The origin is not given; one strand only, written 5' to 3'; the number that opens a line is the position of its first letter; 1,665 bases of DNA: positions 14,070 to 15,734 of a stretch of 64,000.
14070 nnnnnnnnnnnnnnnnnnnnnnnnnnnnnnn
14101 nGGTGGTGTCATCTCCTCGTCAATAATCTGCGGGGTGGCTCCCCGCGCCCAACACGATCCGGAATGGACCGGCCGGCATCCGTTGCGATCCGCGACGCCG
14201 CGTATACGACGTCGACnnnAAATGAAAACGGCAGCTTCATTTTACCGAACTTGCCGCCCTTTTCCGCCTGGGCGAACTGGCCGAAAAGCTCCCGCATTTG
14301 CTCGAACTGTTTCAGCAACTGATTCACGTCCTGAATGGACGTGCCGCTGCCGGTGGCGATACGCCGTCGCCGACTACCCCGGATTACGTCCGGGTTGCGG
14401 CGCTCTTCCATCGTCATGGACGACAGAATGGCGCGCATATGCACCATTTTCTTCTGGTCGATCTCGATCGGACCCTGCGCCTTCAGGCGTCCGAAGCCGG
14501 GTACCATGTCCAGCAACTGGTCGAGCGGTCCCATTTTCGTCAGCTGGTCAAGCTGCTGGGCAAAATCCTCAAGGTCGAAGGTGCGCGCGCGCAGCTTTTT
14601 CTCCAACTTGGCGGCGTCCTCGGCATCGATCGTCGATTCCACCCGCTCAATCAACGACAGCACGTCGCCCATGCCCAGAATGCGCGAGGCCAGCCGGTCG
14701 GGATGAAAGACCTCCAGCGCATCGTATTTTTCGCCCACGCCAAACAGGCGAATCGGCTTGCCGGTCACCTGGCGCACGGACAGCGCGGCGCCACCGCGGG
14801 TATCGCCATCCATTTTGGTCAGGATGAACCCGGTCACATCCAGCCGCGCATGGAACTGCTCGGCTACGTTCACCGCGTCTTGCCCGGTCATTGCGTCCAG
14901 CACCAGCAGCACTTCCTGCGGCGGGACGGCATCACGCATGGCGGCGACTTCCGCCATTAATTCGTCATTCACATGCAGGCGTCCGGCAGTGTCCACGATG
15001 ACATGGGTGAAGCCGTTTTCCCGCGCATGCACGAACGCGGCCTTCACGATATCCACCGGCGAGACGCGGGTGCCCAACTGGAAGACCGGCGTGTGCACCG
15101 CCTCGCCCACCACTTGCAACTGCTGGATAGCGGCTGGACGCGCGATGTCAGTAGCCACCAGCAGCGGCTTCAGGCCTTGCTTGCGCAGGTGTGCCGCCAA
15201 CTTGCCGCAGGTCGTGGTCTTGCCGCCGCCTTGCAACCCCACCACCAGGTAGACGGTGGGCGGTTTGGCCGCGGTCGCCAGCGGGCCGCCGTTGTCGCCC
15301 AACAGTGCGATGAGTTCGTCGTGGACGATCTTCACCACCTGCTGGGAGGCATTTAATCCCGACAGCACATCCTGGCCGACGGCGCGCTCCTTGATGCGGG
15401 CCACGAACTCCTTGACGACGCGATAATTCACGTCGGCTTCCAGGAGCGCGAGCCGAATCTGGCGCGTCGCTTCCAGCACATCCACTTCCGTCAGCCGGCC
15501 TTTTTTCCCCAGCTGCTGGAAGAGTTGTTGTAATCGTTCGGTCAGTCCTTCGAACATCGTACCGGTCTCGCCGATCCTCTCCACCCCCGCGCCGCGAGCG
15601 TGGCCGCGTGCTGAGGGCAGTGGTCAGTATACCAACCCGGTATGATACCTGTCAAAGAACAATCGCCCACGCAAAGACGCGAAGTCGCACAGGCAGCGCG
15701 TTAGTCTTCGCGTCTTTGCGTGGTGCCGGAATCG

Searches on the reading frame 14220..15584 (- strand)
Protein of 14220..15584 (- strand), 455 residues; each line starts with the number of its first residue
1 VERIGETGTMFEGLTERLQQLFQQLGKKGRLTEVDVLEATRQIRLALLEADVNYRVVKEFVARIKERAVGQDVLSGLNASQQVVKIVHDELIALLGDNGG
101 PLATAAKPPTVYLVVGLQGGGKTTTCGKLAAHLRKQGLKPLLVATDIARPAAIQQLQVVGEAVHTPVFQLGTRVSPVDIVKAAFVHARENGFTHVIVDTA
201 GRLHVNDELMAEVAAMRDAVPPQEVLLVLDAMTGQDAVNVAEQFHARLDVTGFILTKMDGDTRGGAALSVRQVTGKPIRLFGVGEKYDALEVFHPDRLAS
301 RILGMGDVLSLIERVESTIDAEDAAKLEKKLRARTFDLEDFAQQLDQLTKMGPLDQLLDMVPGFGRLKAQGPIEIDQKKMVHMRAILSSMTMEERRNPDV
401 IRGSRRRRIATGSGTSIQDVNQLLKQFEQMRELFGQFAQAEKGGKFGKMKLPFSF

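Call 16: search_protein_families(library=pfam, proteins=[window:14220-15584:-], max_evalue=0.001)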
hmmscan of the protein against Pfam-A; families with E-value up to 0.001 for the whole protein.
window:14220-15584:- (455 aa): 5 families
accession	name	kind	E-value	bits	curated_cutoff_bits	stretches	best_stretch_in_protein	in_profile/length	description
PF00448.28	SRP54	-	5.1e-71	238.8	22.7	1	109-304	1-196/196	SRP54-type protein, GTPase domain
PF02978.25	SRP_SPB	-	1e-34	119.2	27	1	335-433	1-90/91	Signal peptide binding domain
PF02881.24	SRP54_N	-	1.9e-21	76.5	22.4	1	14-91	1-75/75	SRP54-type protein, helical bundle domain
PF01656.29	CbiA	-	7.7e-05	23.1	25.4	1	119-263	9-88/125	CobQ/CobB/MinD/ParA nucleotide binding domain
PF13401.12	AAA_22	-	0.00089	20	27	0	110-219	6-110/130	AAA domain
